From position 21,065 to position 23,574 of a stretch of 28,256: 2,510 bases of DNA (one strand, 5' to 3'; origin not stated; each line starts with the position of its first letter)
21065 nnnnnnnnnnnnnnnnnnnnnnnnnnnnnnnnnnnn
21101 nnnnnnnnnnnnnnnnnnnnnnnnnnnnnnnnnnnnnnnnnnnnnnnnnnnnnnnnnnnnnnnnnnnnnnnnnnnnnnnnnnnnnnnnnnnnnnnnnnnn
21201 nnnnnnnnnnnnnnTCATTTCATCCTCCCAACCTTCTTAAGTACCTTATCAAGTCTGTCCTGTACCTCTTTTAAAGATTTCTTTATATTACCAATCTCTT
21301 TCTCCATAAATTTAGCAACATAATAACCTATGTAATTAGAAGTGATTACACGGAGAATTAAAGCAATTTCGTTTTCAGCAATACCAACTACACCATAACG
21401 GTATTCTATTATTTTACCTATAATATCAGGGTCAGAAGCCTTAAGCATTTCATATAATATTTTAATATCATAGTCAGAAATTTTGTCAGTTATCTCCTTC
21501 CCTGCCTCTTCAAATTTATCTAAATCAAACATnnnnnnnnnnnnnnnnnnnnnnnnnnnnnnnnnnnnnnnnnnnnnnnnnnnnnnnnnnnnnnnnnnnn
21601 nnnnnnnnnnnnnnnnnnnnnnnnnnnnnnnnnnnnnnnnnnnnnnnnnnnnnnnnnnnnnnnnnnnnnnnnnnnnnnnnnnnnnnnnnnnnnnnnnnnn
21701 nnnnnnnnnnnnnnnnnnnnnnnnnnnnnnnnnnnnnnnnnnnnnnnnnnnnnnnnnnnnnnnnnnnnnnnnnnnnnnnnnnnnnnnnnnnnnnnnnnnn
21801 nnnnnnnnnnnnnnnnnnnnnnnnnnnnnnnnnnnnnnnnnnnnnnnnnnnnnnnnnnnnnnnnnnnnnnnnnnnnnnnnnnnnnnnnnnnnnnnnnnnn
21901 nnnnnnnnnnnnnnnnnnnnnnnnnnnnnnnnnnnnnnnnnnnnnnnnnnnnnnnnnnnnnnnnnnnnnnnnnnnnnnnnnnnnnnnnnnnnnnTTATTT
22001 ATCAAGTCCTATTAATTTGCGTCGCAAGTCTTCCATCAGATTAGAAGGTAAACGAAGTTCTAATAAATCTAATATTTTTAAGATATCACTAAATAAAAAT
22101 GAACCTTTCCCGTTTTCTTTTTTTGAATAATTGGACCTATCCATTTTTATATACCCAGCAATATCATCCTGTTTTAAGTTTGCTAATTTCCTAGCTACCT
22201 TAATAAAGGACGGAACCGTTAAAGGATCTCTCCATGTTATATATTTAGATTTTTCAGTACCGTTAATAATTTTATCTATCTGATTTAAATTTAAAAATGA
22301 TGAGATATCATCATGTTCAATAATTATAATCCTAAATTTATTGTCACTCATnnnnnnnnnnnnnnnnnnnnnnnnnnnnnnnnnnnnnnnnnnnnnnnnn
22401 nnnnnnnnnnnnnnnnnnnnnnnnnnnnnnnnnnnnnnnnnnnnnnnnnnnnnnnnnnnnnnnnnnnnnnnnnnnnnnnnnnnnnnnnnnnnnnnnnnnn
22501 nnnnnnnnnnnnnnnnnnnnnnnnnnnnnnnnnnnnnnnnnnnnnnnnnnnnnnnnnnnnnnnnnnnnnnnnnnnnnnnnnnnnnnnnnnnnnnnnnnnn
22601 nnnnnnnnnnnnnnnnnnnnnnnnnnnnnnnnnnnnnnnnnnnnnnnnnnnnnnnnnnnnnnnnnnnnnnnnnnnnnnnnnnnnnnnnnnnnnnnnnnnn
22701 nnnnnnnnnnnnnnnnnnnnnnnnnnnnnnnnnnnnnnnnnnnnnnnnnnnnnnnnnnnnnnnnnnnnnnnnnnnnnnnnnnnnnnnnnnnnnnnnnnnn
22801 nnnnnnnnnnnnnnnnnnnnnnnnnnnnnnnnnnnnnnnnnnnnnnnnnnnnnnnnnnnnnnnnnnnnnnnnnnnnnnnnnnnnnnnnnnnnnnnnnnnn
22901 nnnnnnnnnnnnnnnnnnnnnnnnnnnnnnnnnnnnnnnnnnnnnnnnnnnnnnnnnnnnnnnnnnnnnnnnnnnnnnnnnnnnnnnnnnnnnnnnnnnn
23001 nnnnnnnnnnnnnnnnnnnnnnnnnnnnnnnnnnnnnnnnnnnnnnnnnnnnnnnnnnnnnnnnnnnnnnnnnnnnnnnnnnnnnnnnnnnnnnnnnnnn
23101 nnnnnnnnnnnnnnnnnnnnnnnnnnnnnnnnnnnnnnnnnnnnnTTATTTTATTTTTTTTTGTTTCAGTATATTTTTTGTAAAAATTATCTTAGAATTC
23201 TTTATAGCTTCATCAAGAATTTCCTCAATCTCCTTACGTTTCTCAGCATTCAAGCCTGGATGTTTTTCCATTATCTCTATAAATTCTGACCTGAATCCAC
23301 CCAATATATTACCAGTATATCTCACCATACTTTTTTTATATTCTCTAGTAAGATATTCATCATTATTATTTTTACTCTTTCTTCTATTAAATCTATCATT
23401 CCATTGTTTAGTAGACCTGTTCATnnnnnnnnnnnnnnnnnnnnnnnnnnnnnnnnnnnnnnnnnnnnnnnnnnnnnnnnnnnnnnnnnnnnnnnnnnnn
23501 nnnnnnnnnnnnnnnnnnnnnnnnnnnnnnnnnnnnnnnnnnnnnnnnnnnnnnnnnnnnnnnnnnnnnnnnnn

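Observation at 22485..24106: Tandem paralogues separated by one gene, with a near-identical ~90-nt 3' tract suggesting gene conversion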

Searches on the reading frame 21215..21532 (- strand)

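Call 8: search_protein_families(library=phrogs, proteins=[window:21215-21532:-], max_evalue=0.01)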
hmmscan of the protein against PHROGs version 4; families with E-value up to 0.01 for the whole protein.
window:21215-21532:- (105 aa): 0 families

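Call 54: search_protein_families(library=padloc, proteins=[window:21215-21532:-], max_evalue=0.1)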
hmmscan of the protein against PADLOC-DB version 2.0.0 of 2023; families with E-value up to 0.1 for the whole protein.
window:21215-21532:- (105 aa): 1 family
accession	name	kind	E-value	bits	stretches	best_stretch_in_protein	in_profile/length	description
PDLC00116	GajB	-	0.006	13.3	1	14-99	255-335/557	UrvD helicase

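Call 55: search_protein_families(library=ncbifam, proteins=[window:21215-21532:-], max_evalue=0.1)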
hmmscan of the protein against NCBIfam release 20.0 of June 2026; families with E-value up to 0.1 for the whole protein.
window:21215-21532:- (105 aa): 0 families

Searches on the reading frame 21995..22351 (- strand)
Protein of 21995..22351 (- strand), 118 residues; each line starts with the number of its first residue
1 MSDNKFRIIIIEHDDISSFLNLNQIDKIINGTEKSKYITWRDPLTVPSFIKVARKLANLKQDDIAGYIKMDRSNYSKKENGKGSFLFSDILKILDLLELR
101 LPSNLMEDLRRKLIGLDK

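Call 7: search_protein_families(library=pfam, proteins=[window:21995-22351:-], max_evalue=0.01)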
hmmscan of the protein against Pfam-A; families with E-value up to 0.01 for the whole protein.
window:21995-22351:- (118 aa): 3 families
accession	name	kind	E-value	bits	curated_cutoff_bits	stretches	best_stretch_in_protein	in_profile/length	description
PF12844.13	HTH_19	-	1.1e-05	25.6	30.2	1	49-98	3-52/64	Helix-turn-helix domain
PF01381.28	HTH_3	-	1.2e-05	25.7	23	1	50-100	1-51/55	Helix-turn-helix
PF13560.12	HTH_31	-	0.0037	18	27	1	51-99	7-56/64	Helix-turn-helix domain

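Call 8: search_protein_families(library=phrogs, proteins=[window:21995-22351:-], max_evalue=0.01)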
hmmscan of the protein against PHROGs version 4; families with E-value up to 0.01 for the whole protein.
window:21995-22351:- (118 aa): 4 families
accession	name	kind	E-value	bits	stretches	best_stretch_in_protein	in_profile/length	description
phrog_3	-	transcription regulation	3.4e-06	28.1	1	37-99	80-139/430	transcriptional repressor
phrog_1373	-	transcription regulation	0.003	18.6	1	35-107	53-125/166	transcriptional regulator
phrog_725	-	transcription regulation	0.0062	17.5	1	52-101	19-65/101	CII-like regulator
phrog_1728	-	transcription regulation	0.0062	16.5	1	51-99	9-57/380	transcriptional regulator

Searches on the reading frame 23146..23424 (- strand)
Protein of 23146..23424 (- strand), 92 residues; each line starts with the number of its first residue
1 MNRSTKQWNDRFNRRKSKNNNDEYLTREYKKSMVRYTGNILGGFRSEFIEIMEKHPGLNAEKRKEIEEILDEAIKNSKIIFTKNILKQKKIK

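Call 7: search_protein_families(library=pfam, proteins=[window:23146-23424:-], max_evalue=0.01)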
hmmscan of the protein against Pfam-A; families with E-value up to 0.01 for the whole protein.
window:23146-23424:- (92 aa): 0 families

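Call 8: search_protein_families(library=phrogs, proteins=[window:23146-23424:-], max_evalue=0.01)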
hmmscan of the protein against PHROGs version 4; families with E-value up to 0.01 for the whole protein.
window:23146-23424:- (92 aa): 0 families

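Call 54: search_protein_families(library=padloc, proteins=[window:23146-23424:-], max_evalue=0.1)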
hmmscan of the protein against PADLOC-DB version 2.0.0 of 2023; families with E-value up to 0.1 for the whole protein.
window:23146-23424:- (92 aa): 0 families

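Call 55: search_protein_families(library=ncbifam, proteins=[window:23146-23424:-], max_evalue=0.1)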
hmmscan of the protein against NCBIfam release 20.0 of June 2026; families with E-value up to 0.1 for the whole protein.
window:23146-23424:- (92 aa): 0 families
